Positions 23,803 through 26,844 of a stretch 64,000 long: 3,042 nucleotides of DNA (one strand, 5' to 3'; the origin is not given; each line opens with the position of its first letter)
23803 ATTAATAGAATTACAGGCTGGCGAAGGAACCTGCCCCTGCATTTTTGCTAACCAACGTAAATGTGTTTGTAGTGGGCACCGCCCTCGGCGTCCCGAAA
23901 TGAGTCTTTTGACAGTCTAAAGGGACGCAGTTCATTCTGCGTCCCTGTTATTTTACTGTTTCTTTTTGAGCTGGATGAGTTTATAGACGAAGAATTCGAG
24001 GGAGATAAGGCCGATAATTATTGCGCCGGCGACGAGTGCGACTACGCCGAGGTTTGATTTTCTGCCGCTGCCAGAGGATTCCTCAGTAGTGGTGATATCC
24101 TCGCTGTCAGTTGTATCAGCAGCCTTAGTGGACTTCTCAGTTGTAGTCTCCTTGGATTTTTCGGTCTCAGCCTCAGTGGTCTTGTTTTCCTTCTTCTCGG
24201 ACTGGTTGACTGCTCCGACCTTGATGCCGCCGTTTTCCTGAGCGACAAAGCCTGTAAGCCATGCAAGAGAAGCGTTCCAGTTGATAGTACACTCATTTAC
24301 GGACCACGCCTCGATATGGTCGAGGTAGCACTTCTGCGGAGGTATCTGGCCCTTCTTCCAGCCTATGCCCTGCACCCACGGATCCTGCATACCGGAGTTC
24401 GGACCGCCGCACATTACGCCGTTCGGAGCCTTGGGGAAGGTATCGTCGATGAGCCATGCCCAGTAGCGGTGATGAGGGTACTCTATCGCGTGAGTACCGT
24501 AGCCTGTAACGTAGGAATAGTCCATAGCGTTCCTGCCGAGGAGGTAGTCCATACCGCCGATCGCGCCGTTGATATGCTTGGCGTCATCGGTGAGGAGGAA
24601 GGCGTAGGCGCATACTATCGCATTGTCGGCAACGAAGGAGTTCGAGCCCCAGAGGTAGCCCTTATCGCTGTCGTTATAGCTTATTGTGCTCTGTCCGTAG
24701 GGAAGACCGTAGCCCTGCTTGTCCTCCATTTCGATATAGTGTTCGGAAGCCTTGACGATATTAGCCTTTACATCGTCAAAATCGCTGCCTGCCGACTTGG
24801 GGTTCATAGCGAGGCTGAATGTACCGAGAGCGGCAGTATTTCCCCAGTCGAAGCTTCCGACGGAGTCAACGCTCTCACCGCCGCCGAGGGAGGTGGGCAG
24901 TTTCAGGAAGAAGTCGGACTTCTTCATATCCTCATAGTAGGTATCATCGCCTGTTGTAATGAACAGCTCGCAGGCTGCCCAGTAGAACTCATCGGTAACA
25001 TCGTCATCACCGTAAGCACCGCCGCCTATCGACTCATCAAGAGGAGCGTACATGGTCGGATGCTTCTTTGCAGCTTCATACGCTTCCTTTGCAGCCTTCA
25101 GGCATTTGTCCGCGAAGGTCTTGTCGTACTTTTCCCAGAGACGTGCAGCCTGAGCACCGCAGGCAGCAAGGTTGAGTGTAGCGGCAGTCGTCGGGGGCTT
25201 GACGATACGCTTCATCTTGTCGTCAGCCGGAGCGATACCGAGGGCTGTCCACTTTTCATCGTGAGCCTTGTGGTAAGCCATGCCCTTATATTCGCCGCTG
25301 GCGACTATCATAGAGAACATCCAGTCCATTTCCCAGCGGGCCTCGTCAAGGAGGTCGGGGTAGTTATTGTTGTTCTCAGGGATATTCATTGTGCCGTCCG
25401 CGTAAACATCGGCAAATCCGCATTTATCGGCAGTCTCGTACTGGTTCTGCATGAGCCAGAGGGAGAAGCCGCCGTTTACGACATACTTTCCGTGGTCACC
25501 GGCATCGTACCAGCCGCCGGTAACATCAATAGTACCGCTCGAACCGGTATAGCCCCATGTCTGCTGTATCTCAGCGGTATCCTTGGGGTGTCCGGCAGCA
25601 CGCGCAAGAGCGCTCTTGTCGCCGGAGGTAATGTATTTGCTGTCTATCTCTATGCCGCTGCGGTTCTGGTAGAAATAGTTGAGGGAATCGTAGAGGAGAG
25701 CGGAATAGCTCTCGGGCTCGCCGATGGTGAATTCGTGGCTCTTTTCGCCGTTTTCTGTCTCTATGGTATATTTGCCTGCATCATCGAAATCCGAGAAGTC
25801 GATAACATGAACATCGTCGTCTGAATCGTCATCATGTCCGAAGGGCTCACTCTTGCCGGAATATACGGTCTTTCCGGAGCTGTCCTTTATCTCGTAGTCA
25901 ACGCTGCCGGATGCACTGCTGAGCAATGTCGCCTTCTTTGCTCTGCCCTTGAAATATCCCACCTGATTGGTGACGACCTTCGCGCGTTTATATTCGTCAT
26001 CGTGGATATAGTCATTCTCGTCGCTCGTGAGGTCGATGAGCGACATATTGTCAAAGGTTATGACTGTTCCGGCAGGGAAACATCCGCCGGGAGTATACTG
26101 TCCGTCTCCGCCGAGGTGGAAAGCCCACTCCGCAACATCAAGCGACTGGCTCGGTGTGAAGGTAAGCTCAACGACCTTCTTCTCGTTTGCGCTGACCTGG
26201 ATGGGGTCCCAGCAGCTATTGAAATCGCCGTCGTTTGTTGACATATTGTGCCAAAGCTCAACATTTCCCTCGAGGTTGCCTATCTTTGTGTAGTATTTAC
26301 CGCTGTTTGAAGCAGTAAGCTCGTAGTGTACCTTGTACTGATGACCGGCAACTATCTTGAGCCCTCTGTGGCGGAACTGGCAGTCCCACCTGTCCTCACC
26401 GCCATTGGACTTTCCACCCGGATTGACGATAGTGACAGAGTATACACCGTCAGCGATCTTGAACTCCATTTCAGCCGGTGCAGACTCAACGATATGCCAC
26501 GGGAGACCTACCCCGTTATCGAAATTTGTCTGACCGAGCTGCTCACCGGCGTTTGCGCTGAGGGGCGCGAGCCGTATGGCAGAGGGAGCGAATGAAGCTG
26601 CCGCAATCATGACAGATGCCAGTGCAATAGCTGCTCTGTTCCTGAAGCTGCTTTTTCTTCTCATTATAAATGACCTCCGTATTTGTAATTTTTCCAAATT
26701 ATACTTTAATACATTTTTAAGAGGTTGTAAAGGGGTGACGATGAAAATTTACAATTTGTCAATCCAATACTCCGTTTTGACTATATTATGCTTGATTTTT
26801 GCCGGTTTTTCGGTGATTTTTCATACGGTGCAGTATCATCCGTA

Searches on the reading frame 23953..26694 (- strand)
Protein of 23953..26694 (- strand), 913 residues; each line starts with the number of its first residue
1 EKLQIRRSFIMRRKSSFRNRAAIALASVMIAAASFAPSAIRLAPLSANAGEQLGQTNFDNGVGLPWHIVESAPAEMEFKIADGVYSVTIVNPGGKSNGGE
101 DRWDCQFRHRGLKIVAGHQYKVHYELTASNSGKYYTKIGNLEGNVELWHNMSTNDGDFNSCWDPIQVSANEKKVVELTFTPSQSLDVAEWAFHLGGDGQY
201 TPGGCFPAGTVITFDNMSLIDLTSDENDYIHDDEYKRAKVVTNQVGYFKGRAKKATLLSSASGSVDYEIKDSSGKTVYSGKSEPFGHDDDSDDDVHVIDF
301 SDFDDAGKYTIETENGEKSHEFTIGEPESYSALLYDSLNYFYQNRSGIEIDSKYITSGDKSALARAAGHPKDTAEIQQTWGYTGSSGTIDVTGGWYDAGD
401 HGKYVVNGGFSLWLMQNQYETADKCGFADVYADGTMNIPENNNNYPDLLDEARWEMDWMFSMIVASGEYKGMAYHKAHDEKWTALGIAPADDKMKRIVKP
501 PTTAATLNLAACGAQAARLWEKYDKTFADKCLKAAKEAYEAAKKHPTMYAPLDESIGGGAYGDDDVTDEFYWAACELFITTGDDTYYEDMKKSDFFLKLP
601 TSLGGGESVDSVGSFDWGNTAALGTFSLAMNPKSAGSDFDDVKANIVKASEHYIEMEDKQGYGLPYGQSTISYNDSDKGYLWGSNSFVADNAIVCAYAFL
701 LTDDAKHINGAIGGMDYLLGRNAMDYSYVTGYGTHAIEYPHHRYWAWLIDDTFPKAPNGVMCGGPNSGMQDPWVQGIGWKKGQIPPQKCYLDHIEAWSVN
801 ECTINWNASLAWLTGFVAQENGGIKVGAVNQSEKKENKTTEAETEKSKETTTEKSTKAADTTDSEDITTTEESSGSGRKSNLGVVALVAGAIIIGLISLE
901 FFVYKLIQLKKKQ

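Call 67: search_protein_families(library=pfam, proteins=[window:23953-26694:-], max_evalue=0.00001)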
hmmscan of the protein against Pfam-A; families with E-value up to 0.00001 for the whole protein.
window:23953-26694:- (913 aa): 3 families
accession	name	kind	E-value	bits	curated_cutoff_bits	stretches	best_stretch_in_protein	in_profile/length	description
PF00759.25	Glyco_hydro_9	-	5.7e-94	316.3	27.7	1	330-813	1-443/444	Glycosyl hydrolase family 9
PF02927.20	CelD_N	-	4.3e-20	72.7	24.6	1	238-315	4-83/86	Cellulase N-terminal ig-like domain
PF02018.23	CBM_4_9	-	2.8e-07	31.4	25.9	1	55-195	6-132/136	Carbohydrate binding domain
